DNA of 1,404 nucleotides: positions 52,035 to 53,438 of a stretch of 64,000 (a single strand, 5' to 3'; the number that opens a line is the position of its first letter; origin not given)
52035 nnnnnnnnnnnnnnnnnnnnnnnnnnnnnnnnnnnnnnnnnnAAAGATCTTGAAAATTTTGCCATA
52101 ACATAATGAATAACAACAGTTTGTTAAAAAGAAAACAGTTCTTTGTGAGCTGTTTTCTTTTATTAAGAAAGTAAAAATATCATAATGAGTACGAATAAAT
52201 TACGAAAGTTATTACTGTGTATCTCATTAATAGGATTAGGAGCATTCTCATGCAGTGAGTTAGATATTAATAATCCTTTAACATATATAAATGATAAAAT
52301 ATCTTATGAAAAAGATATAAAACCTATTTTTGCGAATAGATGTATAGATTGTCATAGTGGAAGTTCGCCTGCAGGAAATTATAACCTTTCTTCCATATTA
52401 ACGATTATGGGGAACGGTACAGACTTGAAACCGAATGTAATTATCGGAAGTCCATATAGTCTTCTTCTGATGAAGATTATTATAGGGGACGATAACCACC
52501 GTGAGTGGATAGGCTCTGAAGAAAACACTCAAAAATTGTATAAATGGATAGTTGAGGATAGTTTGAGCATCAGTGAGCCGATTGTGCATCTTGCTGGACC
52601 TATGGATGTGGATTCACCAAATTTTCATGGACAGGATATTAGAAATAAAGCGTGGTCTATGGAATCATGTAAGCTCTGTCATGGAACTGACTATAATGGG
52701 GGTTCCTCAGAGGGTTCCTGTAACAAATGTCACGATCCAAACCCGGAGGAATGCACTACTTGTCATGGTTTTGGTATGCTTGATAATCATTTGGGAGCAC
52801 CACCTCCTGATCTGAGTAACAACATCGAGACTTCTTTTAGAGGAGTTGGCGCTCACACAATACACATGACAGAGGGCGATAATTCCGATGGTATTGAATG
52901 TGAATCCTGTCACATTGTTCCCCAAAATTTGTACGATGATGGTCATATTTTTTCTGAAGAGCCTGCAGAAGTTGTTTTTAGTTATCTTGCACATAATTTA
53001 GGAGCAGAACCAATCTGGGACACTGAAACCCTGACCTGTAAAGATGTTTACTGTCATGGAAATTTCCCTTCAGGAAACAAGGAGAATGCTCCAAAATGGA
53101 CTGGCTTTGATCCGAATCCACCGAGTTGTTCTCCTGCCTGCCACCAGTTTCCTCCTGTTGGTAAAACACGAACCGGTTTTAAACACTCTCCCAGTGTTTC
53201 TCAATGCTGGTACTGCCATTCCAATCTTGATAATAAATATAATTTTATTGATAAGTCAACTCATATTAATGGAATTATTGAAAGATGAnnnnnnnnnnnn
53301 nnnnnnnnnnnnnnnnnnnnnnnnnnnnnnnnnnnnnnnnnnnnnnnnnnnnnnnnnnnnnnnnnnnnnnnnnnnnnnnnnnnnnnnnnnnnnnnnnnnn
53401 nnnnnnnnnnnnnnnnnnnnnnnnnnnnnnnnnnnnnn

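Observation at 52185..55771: Pcc-like porin-cytochrome module: octahaem lipoprotein, haem-free beta-barrel and 14-haem cytochrome with overlapping genes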

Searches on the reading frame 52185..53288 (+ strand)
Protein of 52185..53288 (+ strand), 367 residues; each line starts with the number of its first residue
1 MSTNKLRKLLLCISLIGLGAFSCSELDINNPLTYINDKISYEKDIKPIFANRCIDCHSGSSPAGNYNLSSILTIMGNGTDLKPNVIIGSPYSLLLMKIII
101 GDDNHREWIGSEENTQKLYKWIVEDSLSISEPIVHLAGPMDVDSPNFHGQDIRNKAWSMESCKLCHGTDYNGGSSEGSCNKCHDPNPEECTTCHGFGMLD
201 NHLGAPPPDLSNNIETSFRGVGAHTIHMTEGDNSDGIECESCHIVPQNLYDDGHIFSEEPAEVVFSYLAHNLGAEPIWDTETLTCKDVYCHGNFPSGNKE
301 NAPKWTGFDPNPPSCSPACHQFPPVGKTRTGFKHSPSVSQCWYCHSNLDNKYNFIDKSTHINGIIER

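Call 5: search_protein_families(library=pfam, proteins=[window:52185-53288:+], max_evalue=0.1)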
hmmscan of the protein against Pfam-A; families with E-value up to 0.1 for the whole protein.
window:52185-53288:+ (367 aa): 6 families
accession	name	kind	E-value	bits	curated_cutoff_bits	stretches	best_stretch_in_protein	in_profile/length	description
PF22113.1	Mtrc-MtrF_II-IV_dom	-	0.00076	19.5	30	0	158-349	5-131/176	Outer membrane cytochrome MtrC/MtrF-like, domains II/IV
PF07635.16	PSCyt1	-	0.0012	19.8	22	1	53-106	1-53/59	Planctomycete cytochrome C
PF14522.11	Cytochrome_C7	-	0.0012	19.1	24.8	1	156-184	38-67/67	Cytochrome c7 and related cytochrome c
PF22297.1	PccH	-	0.007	16.9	24.4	1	41-63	2-24/133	PccH Cytochrome c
PF14376.11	Haem_bd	-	0.05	14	27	1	34-66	23-55/133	Haem-binding domain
PF09698.15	GSu_C4xC__C2xCH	-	0.073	14.2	21.7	1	284-320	1-36/36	Geobacter CxxxxCH...CXXCH motif (GSu_C4xC__C2xCH)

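Call 6: search_protein_families(library=ncbifam, proteins=[window:52185-53288:+], max_evalue=0.1)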
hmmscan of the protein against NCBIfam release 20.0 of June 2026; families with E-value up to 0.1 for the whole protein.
window:52185-53288:+ (367 aa): 2 families
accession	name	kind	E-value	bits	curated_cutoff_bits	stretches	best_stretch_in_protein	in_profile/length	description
TIGR01904.2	GSu_C4xC__C2xCH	domain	2.9e-09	36.6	27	1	271-328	10-64/73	CxxxxCH/CxxCH domain c-type cytochrome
NF007797.0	PRK10502.1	subfamily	0.065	12.9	192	1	75-168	55-144/183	WcaF family extracellular polysaccharide biosynthesis acetyltransferase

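Call 27: search_solved_structures(query=window:52185-53288:+, max_evalue=1)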
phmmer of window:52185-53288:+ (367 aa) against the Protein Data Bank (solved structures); distinct sequences matched with E-value up to 1: 1.
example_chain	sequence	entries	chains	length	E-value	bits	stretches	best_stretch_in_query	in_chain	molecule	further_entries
4rlr_A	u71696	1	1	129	0.028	16.5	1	38-66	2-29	Cytochrome c, 1 heme-binding site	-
